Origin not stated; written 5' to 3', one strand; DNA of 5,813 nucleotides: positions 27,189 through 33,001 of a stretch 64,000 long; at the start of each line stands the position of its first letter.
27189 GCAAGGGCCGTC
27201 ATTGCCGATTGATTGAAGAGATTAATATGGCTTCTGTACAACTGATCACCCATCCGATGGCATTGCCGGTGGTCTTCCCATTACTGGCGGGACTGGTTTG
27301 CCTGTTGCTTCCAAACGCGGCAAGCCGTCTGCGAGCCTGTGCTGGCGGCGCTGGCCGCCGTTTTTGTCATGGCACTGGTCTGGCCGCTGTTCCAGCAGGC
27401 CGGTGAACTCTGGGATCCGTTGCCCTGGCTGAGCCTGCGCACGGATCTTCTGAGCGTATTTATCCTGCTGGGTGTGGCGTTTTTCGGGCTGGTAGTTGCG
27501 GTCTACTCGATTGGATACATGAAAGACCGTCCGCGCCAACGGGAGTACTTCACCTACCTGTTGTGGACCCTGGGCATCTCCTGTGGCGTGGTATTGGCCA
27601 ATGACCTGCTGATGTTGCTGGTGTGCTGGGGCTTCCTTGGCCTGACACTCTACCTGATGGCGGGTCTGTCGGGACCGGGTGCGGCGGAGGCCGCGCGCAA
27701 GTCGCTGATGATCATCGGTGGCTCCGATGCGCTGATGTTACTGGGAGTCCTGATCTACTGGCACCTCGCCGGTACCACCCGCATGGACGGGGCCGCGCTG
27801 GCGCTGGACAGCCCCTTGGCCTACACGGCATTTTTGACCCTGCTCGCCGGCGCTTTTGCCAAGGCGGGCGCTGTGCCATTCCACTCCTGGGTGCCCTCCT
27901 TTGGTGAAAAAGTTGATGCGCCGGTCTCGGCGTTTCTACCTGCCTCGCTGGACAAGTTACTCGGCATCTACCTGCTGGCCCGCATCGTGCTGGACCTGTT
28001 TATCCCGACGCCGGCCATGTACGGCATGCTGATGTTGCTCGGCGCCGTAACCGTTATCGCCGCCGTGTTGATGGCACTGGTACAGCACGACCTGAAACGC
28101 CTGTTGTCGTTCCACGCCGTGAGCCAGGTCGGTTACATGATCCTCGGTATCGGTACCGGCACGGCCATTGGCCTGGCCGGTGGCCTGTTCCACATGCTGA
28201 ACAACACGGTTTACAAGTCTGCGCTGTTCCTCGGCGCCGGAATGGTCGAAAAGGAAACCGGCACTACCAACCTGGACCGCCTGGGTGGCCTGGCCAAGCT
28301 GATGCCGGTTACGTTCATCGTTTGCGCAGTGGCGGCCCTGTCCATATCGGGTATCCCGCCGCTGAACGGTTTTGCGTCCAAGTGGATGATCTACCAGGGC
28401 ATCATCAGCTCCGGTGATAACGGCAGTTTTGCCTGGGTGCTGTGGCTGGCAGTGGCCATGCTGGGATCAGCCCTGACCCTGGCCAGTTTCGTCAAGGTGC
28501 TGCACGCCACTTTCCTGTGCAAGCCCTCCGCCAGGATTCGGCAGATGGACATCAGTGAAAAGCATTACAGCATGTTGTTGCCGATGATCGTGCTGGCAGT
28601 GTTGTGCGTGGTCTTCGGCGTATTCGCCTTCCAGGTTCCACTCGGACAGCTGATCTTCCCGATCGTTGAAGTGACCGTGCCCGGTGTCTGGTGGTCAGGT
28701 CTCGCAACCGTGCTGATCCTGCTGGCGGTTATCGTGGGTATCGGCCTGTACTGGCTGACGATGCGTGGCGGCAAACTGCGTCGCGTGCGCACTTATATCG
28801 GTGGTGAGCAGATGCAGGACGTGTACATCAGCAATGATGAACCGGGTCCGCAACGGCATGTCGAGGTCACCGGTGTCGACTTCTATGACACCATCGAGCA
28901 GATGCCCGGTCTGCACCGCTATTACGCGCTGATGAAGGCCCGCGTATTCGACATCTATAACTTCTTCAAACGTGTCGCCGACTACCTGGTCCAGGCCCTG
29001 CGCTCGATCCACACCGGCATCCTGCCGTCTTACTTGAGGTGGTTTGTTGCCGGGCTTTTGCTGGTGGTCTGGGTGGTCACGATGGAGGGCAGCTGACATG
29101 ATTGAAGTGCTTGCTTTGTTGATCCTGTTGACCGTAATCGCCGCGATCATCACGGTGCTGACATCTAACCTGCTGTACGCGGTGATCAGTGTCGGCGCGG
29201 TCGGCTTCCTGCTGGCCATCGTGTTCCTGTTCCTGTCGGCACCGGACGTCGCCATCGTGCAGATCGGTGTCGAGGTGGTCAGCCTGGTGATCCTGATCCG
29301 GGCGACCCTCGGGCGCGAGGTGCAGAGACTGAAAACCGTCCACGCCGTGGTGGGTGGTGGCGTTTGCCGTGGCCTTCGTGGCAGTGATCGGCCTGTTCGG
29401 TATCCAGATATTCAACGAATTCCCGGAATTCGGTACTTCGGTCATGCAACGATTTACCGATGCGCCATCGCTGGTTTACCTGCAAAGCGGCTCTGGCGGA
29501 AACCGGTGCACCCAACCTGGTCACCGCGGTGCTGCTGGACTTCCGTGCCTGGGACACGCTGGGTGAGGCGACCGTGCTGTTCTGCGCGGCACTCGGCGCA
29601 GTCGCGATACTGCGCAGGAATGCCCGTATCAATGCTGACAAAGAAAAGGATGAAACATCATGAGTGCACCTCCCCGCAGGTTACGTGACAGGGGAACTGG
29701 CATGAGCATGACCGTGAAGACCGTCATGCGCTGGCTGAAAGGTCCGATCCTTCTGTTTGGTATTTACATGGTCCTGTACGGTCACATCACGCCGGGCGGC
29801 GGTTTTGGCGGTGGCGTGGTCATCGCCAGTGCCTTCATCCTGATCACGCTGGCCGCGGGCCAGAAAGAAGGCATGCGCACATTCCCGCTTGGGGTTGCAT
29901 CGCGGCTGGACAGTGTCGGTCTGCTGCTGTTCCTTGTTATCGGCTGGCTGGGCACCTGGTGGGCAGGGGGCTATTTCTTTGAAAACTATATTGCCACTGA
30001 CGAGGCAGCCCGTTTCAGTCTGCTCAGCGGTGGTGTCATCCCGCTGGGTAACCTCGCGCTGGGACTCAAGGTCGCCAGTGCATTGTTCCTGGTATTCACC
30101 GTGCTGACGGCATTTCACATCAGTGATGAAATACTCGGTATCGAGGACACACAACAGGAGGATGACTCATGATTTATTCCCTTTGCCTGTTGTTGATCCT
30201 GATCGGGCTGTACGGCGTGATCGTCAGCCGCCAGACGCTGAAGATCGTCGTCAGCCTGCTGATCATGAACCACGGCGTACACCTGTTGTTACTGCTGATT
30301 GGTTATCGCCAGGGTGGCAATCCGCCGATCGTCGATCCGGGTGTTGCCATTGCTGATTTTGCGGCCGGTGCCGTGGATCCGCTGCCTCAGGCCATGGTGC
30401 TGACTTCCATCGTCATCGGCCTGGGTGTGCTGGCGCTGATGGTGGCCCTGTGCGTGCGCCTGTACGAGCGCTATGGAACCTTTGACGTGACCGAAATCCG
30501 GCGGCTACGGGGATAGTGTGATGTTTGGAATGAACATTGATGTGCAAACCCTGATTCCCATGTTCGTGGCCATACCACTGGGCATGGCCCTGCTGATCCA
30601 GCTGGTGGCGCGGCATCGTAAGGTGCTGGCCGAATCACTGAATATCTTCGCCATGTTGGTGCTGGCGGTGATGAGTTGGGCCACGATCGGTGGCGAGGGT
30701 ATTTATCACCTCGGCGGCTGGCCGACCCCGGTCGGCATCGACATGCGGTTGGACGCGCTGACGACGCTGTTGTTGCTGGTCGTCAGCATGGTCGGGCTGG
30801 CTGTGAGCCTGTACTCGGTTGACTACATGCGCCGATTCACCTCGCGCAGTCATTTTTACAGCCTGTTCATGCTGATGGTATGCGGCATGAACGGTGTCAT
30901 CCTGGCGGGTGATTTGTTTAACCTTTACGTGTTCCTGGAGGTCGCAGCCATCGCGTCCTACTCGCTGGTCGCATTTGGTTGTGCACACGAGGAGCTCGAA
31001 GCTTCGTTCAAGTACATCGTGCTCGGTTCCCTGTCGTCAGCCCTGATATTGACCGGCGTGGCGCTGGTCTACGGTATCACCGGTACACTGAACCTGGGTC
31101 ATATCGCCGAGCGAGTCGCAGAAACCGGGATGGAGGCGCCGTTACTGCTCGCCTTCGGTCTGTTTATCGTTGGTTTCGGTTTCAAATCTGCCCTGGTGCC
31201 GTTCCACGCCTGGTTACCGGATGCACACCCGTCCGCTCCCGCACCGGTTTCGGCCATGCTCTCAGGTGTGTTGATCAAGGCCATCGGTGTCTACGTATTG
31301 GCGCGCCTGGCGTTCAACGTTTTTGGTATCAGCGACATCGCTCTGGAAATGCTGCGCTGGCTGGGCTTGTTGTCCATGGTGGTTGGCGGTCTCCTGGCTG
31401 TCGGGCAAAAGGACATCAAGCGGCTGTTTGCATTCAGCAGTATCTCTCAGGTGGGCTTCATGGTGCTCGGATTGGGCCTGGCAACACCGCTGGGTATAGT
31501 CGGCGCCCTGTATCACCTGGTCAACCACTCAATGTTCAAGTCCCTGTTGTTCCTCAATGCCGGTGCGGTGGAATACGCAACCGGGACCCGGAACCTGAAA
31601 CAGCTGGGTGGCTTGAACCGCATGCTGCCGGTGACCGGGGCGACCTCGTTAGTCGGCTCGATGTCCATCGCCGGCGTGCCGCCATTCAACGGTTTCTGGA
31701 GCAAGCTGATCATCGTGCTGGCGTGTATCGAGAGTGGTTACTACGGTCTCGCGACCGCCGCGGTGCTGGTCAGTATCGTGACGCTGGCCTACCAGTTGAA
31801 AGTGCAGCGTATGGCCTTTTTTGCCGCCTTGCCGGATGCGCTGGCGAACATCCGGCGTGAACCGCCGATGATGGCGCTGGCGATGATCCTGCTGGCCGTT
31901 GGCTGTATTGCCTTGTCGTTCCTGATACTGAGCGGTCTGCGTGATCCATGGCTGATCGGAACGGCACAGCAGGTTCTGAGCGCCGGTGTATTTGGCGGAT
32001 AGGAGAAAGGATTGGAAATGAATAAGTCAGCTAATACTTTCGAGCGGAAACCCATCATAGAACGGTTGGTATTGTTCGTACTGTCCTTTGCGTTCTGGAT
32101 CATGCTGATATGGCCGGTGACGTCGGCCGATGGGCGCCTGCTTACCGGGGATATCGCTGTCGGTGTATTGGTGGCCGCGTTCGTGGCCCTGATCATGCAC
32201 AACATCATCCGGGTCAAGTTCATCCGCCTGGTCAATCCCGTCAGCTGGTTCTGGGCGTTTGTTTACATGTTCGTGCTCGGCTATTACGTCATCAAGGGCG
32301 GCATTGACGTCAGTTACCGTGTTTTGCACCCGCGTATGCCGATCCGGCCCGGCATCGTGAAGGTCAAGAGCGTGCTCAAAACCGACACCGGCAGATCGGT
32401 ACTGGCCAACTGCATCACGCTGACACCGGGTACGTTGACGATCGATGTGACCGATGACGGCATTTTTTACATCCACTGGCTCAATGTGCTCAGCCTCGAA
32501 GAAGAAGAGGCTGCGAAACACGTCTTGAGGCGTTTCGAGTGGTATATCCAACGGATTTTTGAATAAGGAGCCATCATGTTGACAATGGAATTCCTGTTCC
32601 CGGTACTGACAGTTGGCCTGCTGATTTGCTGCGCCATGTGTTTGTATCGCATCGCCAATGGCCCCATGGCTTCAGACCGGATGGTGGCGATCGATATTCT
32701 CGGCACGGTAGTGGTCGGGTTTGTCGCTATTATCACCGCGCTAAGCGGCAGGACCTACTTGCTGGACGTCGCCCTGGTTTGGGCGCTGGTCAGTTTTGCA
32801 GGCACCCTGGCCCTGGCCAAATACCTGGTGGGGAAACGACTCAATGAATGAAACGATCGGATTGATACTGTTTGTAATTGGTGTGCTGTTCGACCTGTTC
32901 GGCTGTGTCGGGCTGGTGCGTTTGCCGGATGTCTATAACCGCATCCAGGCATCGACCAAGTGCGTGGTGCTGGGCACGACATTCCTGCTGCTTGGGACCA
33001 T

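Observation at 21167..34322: Chimeric operon: Mrp-embedded group-4 [NiFe]-hydrogenase headed by a group-3b-type HydB/HydG (AsrA/AsrB-like) NAD(P)H/FAD module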

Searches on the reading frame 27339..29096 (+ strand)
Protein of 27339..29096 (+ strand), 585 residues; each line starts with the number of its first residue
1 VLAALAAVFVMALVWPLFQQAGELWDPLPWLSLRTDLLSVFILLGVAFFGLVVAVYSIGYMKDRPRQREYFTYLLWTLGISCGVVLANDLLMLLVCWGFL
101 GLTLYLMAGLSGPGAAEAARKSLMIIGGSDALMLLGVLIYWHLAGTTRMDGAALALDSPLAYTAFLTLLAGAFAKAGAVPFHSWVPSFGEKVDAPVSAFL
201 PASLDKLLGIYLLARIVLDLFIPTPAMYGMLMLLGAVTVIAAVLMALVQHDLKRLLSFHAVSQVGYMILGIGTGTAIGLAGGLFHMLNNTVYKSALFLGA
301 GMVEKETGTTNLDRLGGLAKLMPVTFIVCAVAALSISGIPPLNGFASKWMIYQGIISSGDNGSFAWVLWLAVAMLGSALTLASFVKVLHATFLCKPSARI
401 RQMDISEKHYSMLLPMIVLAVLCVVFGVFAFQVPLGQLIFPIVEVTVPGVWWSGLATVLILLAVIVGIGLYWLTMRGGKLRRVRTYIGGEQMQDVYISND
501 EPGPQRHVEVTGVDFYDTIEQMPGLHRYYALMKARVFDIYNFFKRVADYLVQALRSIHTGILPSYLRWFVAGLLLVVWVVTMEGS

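Call 3: search_protein_families(library=pfam, proteins=[window:27339-29096:+])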
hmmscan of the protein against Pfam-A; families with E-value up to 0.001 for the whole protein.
window:27339-29096:+ (585 aa): 2 families
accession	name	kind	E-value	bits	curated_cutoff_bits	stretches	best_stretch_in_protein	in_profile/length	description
PF00361.26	Proton_antipo_M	-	4e-52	177.7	21.5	1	87-359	1-279/294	NADH:quinone oxidoreductase/Mrp antiporter, TM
PF00662.26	Proton_antipo_N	-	2e-08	34.4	24.5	1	31-71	11-51/51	NADH-Ubiquinone oxidoreductase (complex I), chain 5 N-terminus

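Call 5: search_protein_families(library=ncbifam, proteins=[window:27339-29096:+], max_evalue=0.00001)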
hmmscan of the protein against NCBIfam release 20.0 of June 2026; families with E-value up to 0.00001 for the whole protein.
window:27339-29096:+ (585 aa): 74 families (the best 25 are shown)
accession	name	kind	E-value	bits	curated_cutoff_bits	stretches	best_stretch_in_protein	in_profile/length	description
NF006240.0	PRK08376.1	subfamily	3.2e-77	260.6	662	1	34-444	87-505/521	putative monovalent cation/H+ antiporter subunit D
NF006419.0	PRK08668.1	equivalog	9.8e-70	236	617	1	31-578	64-610/613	NADH dehydrogenase subunit M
NF005086.0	PRK06521.1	equivalog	4.9e-68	230.2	667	1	14-433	52-495/669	hydrogenase 4 subunit B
NF005141.0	PRK06590.1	equivalog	5.9e-67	227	556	1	31-582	75-611/615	NADH-quinone oxidoreductase subunit L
NF009288.0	PRK12648.1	equivalog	7.7e-66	222.8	1104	1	31-476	70-525/954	monovalent cation/H+ antiporter subunit A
TIGR01974.1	NDH_I_L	subfamily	1e-64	219.6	407.5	1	31-579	76-628/630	NADH-quinone oxidoreductase subunit L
NF009287.0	PRK12647.1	equivalog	1e-64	219.4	937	1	31-476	70-520/773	putative monovalent cation/H+ antiporter subunit A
NF009289.0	PRK12649.1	equivalog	6.6e-63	213.3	1117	1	31-470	74-530/789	putative monovalent cation/H+ antiporter subunit A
NF009310.0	PRK12668.1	equivalog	1.4e-61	209.1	564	1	31-438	62-440/584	Na(+)/H(+) antiporter subunit D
NF005097.0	PRK06525.1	equivalog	1.7e-61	208.4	430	1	32-432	71-477/480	hydrogenase 4 subunit D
TIGR00940.1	2a6301s01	subfamily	2.9e-60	204.5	920.45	1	32-471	70-539/793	monovalent cation:proton antiporter subunit A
NF009284.0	PRK12644.1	equivalog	1.9e-59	201.7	962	1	31-477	68-523/975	Na+/H+ antiporter subunit A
NF009290.0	PRK12650.1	equivalog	2.4e-59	201.2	980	1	31-477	75-523/966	DUF4040 family protein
NF009285.0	PRK12645.1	equivalog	3.3e-57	194.3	1028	1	35-431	76-494/804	Na+/H+ antiporter subunit A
NF006418.0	PRK08667.1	equivalog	3.6e-55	187.7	794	1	24-489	62-537/644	hydrogenase membrane subunit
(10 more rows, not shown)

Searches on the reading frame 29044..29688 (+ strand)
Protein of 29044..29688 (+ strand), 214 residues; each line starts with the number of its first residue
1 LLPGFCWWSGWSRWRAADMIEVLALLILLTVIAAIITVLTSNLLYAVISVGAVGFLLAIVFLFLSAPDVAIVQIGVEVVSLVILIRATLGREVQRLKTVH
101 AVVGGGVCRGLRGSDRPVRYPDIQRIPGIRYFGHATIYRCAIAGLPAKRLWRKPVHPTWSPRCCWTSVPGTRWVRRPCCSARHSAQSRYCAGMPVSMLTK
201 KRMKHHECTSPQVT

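Call 3: search_protein_families(library=pfam, proteins=[window:29044-29688:+])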
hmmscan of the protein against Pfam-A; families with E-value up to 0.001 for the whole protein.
window:29044-29688:+ (214 aa): 1 family
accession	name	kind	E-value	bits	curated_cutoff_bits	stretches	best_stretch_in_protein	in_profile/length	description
PF13244.11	MbhD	-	9.5e-14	51.7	27.2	1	28-86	1-60/67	MBH, subunit D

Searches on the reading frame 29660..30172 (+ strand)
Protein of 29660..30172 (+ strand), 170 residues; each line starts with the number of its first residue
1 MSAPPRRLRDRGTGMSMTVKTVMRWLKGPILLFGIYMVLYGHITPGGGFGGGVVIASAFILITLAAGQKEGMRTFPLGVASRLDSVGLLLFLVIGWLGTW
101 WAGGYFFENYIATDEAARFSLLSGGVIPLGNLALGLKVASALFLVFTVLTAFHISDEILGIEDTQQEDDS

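Call 4: search_protein_families(library=pfam, proteins=[window:29660-30172:+])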
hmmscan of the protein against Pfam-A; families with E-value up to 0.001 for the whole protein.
window:29660-30172:+ (170 aa): 1 family
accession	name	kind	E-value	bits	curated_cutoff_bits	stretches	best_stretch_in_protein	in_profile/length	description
PF04039.18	MnhB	-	1.4e-23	83.9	22.5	1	19-142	2-125/127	Domain related to MnhB subunit of Na+/H+ antiporter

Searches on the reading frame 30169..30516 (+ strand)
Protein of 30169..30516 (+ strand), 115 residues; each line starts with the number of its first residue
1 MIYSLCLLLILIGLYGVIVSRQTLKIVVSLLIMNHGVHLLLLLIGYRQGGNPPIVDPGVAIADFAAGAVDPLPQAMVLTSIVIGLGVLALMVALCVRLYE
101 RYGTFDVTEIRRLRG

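Call 4: search_protein_families(library=pfam, proteins=[window:30169-30516:+])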
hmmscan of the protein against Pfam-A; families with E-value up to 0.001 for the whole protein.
window:30169-30516:+ (115 aa): 1 family
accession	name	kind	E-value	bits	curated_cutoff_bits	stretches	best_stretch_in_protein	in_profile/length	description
PF00420.29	Oxidored_q2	-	1.7e-25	89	26.1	1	2-114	2-94/95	NADH-ubiquinone/plastoquinone oxidoreductase chain 4L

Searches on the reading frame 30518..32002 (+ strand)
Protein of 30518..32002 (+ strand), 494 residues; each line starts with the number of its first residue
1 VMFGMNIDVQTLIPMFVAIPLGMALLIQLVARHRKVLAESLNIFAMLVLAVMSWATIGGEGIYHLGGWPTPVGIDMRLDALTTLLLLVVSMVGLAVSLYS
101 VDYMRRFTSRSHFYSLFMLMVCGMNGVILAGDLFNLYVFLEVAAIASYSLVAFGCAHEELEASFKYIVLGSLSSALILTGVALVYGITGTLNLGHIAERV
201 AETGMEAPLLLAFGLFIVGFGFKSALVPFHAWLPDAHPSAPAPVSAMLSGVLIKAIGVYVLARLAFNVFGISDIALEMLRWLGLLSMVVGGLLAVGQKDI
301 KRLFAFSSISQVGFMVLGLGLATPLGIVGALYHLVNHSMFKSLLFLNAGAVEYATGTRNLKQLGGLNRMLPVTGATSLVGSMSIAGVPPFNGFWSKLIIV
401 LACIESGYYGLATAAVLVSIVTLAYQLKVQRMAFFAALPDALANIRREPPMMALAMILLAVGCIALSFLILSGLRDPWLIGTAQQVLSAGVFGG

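Call 4: search_protein_families(library=pfam, proteins=[window:30518-32002:+])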
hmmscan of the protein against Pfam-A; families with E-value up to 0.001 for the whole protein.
window:30518-32002:+ (494 aa): 3 families
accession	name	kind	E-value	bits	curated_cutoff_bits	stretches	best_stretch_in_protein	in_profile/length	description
PF00361.26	Proton_antipo_M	-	1.1e-68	232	21.5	1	130-420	1-292/294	NADH:quinone oxidoreductase/Mrp antiporter, TM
PF10125.14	NADHdeh_related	-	2e-08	34.4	27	1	114-216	69-173/218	NADH dehydrogenase I, subunit N related protein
PF00662.26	Proton_antipo_N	-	2.9e-07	30.7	24.5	1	73-114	10-51/51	NADH-Ubiquinone oxidoreductase (complex I), chain 5 N-terminus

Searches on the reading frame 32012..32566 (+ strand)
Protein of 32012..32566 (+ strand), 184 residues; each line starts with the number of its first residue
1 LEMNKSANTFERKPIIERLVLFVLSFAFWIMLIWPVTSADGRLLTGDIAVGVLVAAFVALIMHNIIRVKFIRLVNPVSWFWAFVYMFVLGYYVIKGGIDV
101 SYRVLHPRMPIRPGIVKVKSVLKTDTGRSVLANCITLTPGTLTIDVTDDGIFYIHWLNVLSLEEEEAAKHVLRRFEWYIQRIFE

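Call 4: search_protein_families(library=pfam, proteins=[window:32012-32566:+])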
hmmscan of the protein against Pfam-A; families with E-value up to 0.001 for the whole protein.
window:32012-32566:+ (184 aa): 1 family
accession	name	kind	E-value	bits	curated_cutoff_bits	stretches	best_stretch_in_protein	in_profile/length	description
PF01899.21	MNHE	-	3.7e-36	124.5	27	1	28-182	2-145/145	Na+/H+ ion antiporter subunit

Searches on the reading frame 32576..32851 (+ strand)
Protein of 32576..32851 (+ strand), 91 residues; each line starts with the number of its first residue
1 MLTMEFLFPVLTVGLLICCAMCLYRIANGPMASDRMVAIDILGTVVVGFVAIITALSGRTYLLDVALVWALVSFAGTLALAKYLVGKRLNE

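Call 4: search_protein_families(library=pfam, proteins=[window:32576-32851:+])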
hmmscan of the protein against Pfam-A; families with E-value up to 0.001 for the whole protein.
window:32576-32851:+ (91 aa): 1 family
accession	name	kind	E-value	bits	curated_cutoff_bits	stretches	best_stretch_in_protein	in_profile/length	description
PF04066.18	MrpF_PhaF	-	5e-17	62.5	23.3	1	34-84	2-52/53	Multiple resistance and pH regulation protein F (MrpF / PhaF)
